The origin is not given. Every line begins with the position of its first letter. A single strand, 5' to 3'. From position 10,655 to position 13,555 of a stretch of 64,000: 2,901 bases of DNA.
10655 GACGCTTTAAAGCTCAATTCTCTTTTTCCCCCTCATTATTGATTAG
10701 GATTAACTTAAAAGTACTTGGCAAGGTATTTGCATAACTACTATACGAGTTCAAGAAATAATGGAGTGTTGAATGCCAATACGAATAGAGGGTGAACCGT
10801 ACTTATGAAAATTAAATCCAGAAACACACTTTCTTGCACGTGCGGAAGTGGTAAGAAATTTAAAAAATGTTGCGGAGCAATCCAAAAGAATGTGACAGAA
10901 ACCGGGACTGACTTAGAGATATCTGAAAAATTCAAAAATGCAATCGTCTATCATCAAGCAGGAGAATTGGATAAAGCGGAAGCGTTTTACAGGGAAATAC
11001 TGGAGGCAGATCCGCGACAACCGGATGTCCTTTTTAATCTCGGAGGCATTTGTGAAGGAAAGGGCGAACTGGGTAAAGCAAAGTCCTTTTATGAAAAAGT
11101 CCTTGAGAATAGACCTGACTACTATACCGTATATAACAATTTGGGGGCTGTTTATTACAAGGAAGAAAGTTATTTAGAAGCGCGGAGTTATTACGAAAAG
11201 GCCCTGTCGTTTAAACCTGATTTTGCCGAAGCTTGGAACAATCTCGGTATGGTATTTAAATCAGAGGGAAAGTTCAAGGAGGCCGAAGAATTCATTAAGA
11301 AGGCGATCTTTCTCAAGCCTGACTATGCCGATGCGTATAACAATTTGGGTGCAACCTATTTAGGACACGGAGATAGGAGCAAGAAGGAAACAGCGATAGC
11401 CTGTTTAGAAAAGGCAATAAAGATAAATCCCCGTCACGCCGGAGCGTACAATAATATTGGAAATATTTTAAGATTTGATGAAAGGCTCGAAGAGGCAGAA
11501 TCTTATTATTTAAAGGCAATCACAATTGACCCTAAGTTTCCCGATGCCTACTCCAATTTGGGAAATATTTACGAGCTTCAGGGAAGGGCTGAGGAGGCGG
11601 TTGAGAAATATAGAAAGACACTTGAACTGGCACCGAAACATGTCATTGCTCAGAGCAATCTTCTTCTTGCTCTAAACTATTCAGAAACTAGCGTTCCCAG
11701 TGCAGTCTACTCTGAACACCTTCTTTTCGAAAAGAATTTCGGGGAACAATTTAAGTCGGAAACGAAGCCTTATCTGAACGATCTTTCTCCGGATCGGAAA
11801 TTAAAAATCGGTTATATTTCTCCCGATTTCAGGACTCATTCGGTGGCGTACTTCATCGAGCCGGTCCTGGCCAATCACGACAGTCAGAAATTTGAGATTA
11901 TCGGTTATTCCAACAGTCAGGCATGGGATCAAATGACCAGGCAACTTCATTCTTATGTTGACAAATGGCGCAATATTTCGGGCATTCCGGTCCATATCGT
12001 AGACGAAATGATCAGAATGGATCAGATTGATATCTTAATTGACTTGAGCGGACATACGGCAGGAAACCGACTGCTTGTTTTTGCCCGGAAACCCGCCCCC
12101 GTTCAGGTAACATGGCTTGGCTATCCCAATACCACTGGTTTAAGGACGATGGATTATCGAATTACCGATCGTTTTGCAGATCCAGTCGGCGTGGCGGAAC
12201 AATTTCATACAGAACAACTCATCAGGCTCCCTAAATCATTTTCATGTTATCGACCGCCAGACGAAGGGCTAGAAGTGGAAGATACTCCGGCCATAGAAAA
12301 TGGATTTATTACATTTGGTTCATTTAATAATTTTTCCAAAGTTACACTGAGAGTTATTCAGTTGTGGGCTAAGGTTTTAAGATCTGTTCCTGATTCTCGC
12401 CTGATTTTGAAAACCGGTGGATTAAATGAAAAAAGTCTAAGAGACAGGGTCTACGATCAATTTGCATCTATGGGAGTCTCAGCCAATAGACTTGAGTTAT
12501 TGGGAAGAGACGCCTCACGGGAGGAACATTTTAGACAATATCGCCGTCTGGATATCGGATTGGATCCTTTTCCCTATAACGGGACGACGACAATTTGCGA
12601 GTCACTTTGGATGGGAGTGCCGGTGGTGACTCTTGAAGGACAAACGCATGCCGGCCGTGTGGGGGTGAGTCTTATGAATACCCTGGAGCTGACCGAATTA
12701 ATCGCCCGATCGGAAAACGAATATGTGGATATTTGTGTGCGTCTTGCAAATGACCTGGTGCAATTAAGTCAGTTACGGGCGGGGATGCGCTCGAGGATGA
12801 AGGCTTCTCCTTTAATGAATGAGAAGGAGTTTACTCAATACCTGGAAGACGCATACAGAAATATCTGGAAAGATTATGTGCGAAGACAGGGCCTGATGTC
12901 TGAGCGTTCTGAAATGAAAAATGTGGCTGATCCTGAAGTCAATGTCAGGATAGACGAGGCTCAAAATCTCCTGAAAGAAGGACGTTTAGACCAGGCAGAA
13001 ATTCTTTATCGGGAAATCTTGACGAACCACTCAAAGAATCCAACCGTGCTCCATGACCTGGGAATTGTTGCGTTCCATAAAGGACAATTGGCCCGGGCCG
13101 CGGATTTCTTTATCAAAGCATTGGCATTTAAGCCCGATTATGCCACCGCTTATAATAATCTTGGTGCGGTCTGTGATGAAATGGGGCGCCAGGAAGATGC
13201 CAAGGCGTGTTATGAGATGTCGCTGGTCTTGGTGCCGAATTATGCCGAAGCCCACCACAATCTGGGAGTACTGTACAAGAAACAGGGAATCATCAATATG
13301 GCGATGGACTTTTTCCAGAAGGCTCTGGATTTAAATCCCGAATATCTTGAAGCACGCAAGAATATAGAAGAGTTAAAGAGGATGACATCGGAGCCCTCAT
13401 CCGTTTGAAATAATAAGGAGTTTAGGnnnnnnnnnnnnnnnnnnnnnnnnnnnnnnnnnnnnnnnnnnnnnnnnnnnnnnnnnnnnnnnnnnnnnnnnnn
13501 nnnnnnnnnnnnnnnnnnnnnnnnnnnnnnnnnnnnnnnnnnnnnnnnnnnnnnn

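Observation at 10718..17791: Sigma-54-driven flagellin glycosylation module immediately upstream of a Ser/Thr-rich flagellin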

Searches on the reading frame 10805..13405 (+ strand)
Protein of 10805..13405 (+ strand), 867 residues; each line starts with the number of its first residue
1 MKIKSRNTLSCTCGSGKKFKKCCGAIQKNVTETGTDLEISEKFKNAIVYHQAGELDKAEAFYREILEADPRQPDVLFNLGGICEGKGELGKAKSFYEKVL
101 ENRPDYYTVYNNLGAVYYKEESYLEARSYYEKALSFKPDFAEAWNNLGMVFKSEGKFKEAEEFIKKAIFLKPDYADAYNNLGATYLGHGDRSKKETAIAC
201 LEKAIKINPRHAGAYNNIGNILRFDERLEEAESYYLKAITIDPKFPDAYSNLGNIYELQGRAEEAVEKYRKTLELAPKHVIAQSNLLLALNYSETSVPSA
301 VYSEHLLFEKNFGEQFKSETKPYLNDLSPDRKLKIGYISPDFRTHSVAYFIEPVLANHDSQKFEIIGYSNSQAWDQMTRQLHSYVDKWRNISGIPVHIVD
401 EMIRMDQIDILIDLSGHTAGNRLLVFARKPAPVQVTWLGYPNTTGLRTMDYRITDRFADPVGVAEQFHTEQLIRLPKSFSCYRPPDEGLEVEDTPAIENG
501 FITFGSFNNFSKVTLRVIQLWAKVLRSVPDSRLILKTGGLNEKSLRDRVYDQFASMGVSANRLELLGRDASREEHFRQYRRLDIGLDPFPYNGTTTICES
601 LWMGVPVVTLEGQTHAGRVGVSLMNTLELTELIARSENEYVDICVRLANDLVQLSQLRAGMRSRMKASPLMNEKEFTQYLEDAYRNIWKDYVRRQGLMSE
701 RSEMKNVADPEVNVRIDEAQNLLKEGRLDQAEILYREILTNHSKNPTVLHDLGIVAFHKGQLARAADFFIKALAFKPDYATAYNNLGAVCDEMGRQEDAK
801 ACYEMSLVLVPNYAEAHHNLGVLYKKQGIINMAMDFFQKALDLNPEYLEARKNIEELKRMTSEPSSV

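Call 5: search_protein_families(library=pfam, proteins=[window:10805-13405:+], max_evalue=0.01)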
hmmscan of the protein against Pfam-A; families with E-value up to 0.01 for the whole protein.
window:10805-13405:+ (867 aa): 32 families (the best 25 are shown)
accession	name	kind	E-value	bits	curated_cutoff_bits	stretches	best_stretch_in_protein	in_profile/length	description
PF00515.34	TPR_1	-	5.4e-69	225.9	27.8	8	814-847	1-34/34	Tetratricopeptide repeat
PF13844.12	Glyco_transf_41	-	3.2e-62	211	25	2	325-479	72-228/543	Glycosyl transferase family 41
PF07719.23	TPR_2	-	3.7e-62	201.8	27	7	246-279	1-34/34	Tetratricopeptide repeat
PF13181.12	TPR_8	-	4.2e-56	182.8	25.7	6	212-244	1-33/34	Tetratricopeptide repeat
PF13414.12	TPR_11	-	7.6e-54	179.6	26.8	7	227-260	9-42/42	TPR repeat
PF13431.12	TPR_17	-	3.3e-53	174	24.4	5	234-266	1-33/34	Tetratricopeptide repeat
PF13424.12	TPR_12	-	3.3e-46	155.8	30.1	7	212-277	3-76/77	Tetratricopeptide repeat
PF13432.12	TPR_16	-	1.1e-36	125.3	32.7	6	717-779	2-64/65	Tetratricopeptide repeat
PF14559.12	TPR_19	-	1.5e-31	109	25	4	51-108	3-59/68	Tetratricopeptide repeat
PF13428.12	TPR_14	-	9.3e-31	103.6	23.5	1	47-80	9-42/44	Tetratricopeptide repeat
PF13176.12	TPR_7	-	3.3e-29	98.9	27.9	1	248-277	1-30/36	Tetratricopeptide repeat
PF13374.12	TPR_10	-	1.2e-27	95.5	27.5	2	212-241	2-31/42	Tetratricopeptide repeat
PF23914.1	TPR_CcmH_CycH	-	3.5e-18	66.4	42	1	134-237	43-146/158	Cytochrome c-type biogenesis protein H TPR domain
PF13371.12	TPR_9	-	6.1e-18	65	35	0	797-847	12-62/73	Tetratricopeptide repeat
PF24575.1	TPR_Slam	-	1.1e-14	55.1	35.2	1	718-769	53-104/104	Surface lipoprotein assembly modifier, N-terminal TPR repeats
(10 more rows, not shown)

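Call 10: search_solved_structures(query=window:10805-13405:+, max_evalue=0.00001)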
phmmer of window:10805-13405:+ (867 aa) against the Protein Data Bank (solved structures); distinct sequences matched with E-value up to 0.00001: 149 (the best 60 are shown).
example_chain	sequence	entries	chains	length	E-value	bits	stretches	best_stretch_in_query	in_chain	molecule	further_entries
7y4i_A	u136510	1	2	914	1.3e-162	546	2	113-704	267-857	Probable UDP-N-acetylglucosamine--peptide N-acetylglucosaminyltransferase SPINDLY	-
8dtf_A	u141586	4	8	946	5.4e-162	544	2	113-704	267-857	Probable UDP-N-acetylglucosamine--peptide N-acetylglucosaminyltransferase SPINDLY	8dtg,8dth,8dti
7yeh_B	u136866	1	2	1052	1.7e-123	416.6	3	46-480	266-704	UDP-N-acetylglucosamine--peptide N-acetylglucosaminyltransferase 110 kDa subunit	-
7yea_A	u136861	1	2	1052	1.8e-123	416.6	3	46-480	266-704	UDP-N-acetylglucosamine--peptide N-acetylglucosaminyltransferase 110 kDa subunit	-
7ntf_A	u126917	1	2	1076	2.3e-123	416.2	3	46-480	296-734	Isoform 1 of UDP-N-acetylglucosamine--peptide N-acetylglucosaminyltransferase 110 kDa subu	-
9qhb_A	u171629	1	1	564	2.1e-99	336.9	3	49-286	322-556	Engineered tetratricopeptide repeat protein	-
5djs_A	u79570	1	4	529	3.8e-98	332.8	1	207-692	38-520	Tetratricopeptide TPR_2 repeat protein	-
6q4m_A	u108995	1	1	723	2.9e-82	280.3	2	106-480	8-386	UDP-N-acetylglucosamine--peptide N-acetylglucosaminyltransferase 110 kDa subunit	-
3pe3_A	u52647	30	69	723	5.5e-82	279.4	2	106-480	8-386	UDP-N-acetylglucosamine--peptide N-acetylglucosaminyltransferase 110 kDa subunit | UDP-N-ACETYLGLUCOSAMINE--PEPTIDE N-ACETYLGLUCOSAMINYL TRANSFERASE 110 KDA SUB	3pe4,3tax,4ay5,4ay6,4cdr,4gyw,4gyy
8cm9_A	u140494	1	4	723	5.8e-82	279.3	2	107-480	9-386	UDP-N-acetylglucosamine--peptide N-acetylglucosaminyltransferase 110 kDa subunit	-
6tka_AAA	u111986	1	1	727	5.9e-82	279.2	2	107-480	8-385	UDP-N-acetylglucosamine--peptide N-acetylglucosaminyltransferase 110 kDa subunit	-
5nps_A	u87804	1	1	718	7.5e-82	278.9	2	109-480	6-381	UDP-N-acetylglucosamine--peptide N-acetylglucosaminyltransferase 110 kDa subunit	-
6ibo_A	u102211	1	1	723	7.5e-82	278.9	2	106-480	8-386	UDP-N-acetylglucosamine--peptide N-acetylglucosaminyltransferase 110 kDa subunit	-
5npr_A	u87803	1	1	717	1.1e-81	278.3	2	110-480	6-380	UDP-N-acetylglucosamine--peptide N-acetylglucosaminyltransferase 110 kDa subunit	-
5lvv_A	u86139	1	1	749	1.1e-81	278.3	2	110-480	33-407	UDP-N-acetylglucosamine--peptide N-acetylglucosaminyltransferase 110 kDa subunit,UDP-N-ace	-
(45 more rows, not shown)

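Call 18: find_homologous_proteins(query=window:10805-13405:+, max_evalue=1e-30)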
Query window:10805-13405:+ (867 aa): 7636 proteins with E <= 1e-30 among 8000 candidates; the best 120 are listed.
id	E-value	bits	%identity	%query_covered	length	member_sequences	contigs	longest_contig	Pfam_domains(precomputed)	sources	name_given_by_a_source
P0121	0.0e+0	1993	100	100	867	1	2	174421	PF13414.13,PF12569.15,PF13844.13,PF13374.13,PF07721.21,PF24575.2,PF00515.35,PF13424.13,PF07719.24,PF13174.13,PF25063.1,PF13431.13,PF23914.2,PF13176.13,PF13428.13,PF04733.21,PF25064.2,PF14559.13,PF13371.13,PF02810.22,PF21033.5,PF13432.13,PF13181.13,PF01239.29,PF10373.16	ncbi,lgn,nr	ncbi:MAG: tetratricopeptide repeat protein [Nitrospirae bacterium]|nr:tetratricopeptide repeat prote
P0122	0.0e+0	1708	84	100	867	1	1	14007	PF13414.13,PF12569.15,PF13844.13,PF13374.13,PF07721.21,PF24575.2,PF00515.35,PF13424.13,PF13429.13,PF07719.24,PF13174.13,PF25063.1,PF13431.13,PF23914.2,PF13176.13,PF13428.13,PF04733.21,PF25064.2,PF14559.13,PF13371.13,PF17874.8,PF02810.22,PF21033.5,PF13432.13,PF13181.13,PF10373.16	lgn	-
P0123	0.0e+0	1241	42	88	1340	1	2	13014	PF10602.16,PF03704.24,PF14863.13,PF09976.16,PF25060.1,PF13414.13,PF10952.16,PF23558.2,PF01535.27,PF12569.15,PF23241.2,PF13844.13,PF13374.13,PF07721.21,PF24575.2,PF11846.15,PF00515.35,PF04212.25,PF13424.13,PF28559.1,PF14938.13,PF13429.13,PF14561.13,PF07719.24,PF13174.13,PF20308.5,PF25063.1,PF14853.13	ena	-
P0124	0.0e+0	1234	40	94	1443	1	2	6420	PF10602.16,PF03704.24,PF09976.16,PF25060.1,PF13414.13,PF12569.15,PF13844.13,PF13374.13,PF07721.21,PF24575.2,PF00515.35,PF13424.13,PF13429.13,PF07719.24,PF13174.13,PF20308.5,PF25063.1,PF13431.13,PF23914.2,PF13176.13,PF13428.13,PF25064.2,PF13692.13,PF14559.13,PF13371.13,PF17874.8,PF12895.14,PF21033.5,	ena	-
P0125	0.0e+0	1190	38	94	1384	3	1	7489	PF03704.24,PF09976.16,PF13414.13,PF12569.15,PF13844.13,PF13374.13,PF07721.21,PF24575.2,PF00515.35,PF13424.13,PF13429.13,PF07719.24,PF13174.13,PF20308.5,PF25063.1,PF13431.13,PF23914.2,PF13176.13,PF24885.2,PF13428.13,PF25064.2,PF14559.13,PF13371.13,PF21070.3,PF17874.8,PF12895.14,PF21033.5,PF13432.13,P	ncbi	ncbi:MAG: tetratricopeptide repeat protein, partial [Cyanobacteria bacterium P01_F01_bin.86]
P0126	0.0e+0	1186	37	99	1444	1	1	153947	PF13414.13,PF12569.15,PF13844.13,PF13374.13,PF24575.2,PF00515.35,PF13424.13,PF13429.13,PF07719.24,PF13174.13,PF25063.1,PF13431.13,PF23914.2,PF13176.13,PF13428.13,PF25064.2,PF14559.13,PF13371.13,PF17874.8,PF02810.22,PF21033.5,PF13432.13,PF13181.13,PF10373.16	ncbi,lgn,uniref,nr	ncbi:Photosystem I assembly protein Ycf3 [Paenibacillus solanacearum]|uniref:Photosystem I assembly 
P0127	0.0e+0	1173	40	93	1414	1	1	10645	PF03704.24,PF13414.13,PF01535.27,PF12569.15,PF13844.13,PF13374.13,PF07721.21,PF24575.2,PF02259.30,PF04783.18,PF00515.35,PF13424.13,PF13429.13,PF14561.13,PF07719.24,PF13174.13,PF20308.5,PF25063.1,PF13431.13,PF23914.2,PF13176.13,PF24885.2,PF13428.13,PF25064.2,PF14559.13,PF13371.13,PF17874.8,PF22860.3,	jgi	jgi:predicted O-linked N-acetylglucosamine transferase (SPINDLY family)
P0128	0.0e+0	1169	42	92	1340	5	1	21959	PF10602.16,PF03704.24,PF09976.16,PF25060.1,PF22890.2,PF13414.13,PF10952.16,PF01535.27,PF12569.15,PF13844.13,PF13374.13,PF07721.21,PF24575.2,PF02259.30,PF11846.15,PF00515.35,PF04212.25,PF13424.13,PF14938.13,PF13429.13,PF07719.24,PF13174.13,PF20308.5,PF25063.1,PF13431.13,PF23914.2,PF25058.2,PF13176.13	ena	-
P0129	0.0e+0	1168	42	78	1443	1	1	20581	PF03704.24,PF09976.16,PF25060.1,PF13414.13,PF01535.27,PF12569.15,PF23241.2,PF13844.13,PF13374.13,PF07721.21,PF24575.2,PF02259.30,PF11846.15,PF00515.35,PF13424.13,PF13429.13,PF14561.13,PF07719.24,PF13174.13,PF20308.5,PF25063.1,PF13431.13,PF23914.2,PF25062.2,PF13176.13,PF24885.2,PF13428.13,PF25064.2,P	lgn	-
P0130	0.0e+0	1158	37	97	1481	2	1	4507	PF13414.13,PF12569.15,PF13844.13,PF13374.13,PF07721.21,PF24575.2,PF00515.35,PF13424.13,PF13429.13,PF07719.24,PF13174.13,PF20308.5,PF25063.1,PF13431.13,PF23914.2,PF25062.2,PF25058.2,PF13524.13,PF13176.13,PF13428.13,PF25064.2,PF13692.13,PF14559.13,PF13371.13,PF17874.8,PF22860.3,PF12895.14,PF21033.5,PF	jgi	jgi:predicted O-linked N-acetylglucosamine transferase (SPINDLY family)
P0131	0.0e+0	1157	44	74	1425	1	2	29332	PF03704.24,PF09976.16,PF25060.1,PF13414.13,PF04781.18,PF12569.15,PF13844.13,PF13374.13,PF07721.21,PF24575.2,PF02259.30,PF00515.35,PF13424.13,PF13429.13,PF14561.13,PF07719.24,PF13174.13,PF20308.5,PF25063.1,PF13431.13,PF23914.2,PF12583.15,PF13176.13,PF24885.2,PF13428.13,PF04733.21,PF25064.2,PF13692.13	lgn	-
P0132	0.0e+0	1140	38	93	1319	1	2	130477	PF10602.16,PF03704.24,PF09976.16,PF25060.1,PF13414.13,PF12569.15,PF12688.14,PF13844.13,PF13374.13,PF07721.21,PF24575.2,PF02259.30,PF00515.35,PF13424.13,PF14938.13,PF13429.13,PF14561.13,PF07719.24,PF13174.13,PF20308.5,PF25063.1,PF13431.13,PF23914.2,PF25062.2,PF13176.13,PF24885.2,PF13428.13,PF04733.21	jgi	-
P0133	0.0e+0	1134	41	93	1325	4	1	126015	PF03704.24,PF13414.13,PF01535.27,PF12569.15,PF13844.13,PF13374.13,PF07721.21,PF24575.2,PF02259.30,PF11846.15,PF00515.35,PF13424.13,PF14938.13,PF13429.13,PF07719.24,PF13174.13,PF20308.5,PF25063.1,PF13431.13,PF23914.2,PF25058.2,PF13176.13,PF24885.2,PF13428.13,PF25064.2,PF14559.13,PF13371.13,PF17874.8,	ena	-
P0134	0.0e+0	1131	40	96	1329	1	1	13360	PF03704.24,PF09976.16,PF25060.1,PF13414.13,PF12569.15,PF23241.2,PF13844.13,PF13374.13,PF07721.21,PF24575.2,PF02259.30,PF25068.3,PF00515.35,PF13424.13,PF28559.1,PF23233.2,PF13429.13,PF07719.24,PF13174.13,PF20308.5,PF25063.1,PF13431.13,PF23914.2,PF25058.2,PF13176.13,PF24885.2,PF13428.13,PF25064.2,PF14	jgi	jgi:predicted O-linked N-acetylglucosamine transferase (SPINDLY family)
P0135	0.0e+0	1127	42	70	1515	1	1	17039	PF03704.24,PF25060.1,PF13414.13,PF12569.15,PF13844.13,PF13374.13,PF07721.21,PF24575.2,PF11846.15,PF00515.35,PF13424.13,PF13429.13,PF14561.13,PF07719.24,PF13174.13,PF20308.5,PF25063.1,PF13431.13,PF23914.2,PF13176.13,PF13428.13,PF25064.2,PF14559.13,PF10516.16,PF13371.13,PF12895.14,PF21033.5,PF13432.13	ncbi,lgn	-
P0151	0.0e+0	1059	57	95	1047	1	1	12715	PF25063.1,PF13431.13,PF23914.2,PF13414.13,PF13176.13,PF13428.13,PF13844.13,PF13374.13,PF14559.13,PF24575.2,PF13371.13,PF05050.20,PF00515.35,PF22860.3,PF13424.13,PF21033.5,PF13432.13,PF13181.13,PF07719.24,PF13174.13,PF10373.16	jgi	jgi:protein O-GlcNAc transferase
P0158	0.0e+0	1041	53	100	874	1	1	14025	PF25060.1,PF13414.13,PF13844.13,PF13374.13,PF24575.2,PF00515.35,PF13424.13,PF07719.24,PF13174.13,PF20308.5,PF25063.1,PF13431.13,PF23914.2,PF13176.13,PF24885.2,PF13428.13,PF25064.2,PF14559.13,PF13371.13,PF22860.3,PF12895.14,PF21033.5,PF13432.13,PF13181.13,PF10373.16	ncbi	ncbi:MAG: tetratricopeptide repeat protein [Nitrospiria bacterium]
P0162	0.0e+0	1032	56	95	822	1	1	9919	PF13414.13,PF13844.13,PF13374.13,PF24575.2,PF00515.35,PF13424.13,PF07719.24,PF13174.13,PF20308.5,PF25063.1,PF13431.13,PF23914.2,PF25062.2,PF13176.13,PF24885.2,PF13428.13,PF25064.2,PF14559.13,PF13371.13,PF17874.8,PF21033.5,PF13432.13,PF13181.13,PF01239.29,PF10373.16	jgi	jgi:protein O-GlcNAc transferase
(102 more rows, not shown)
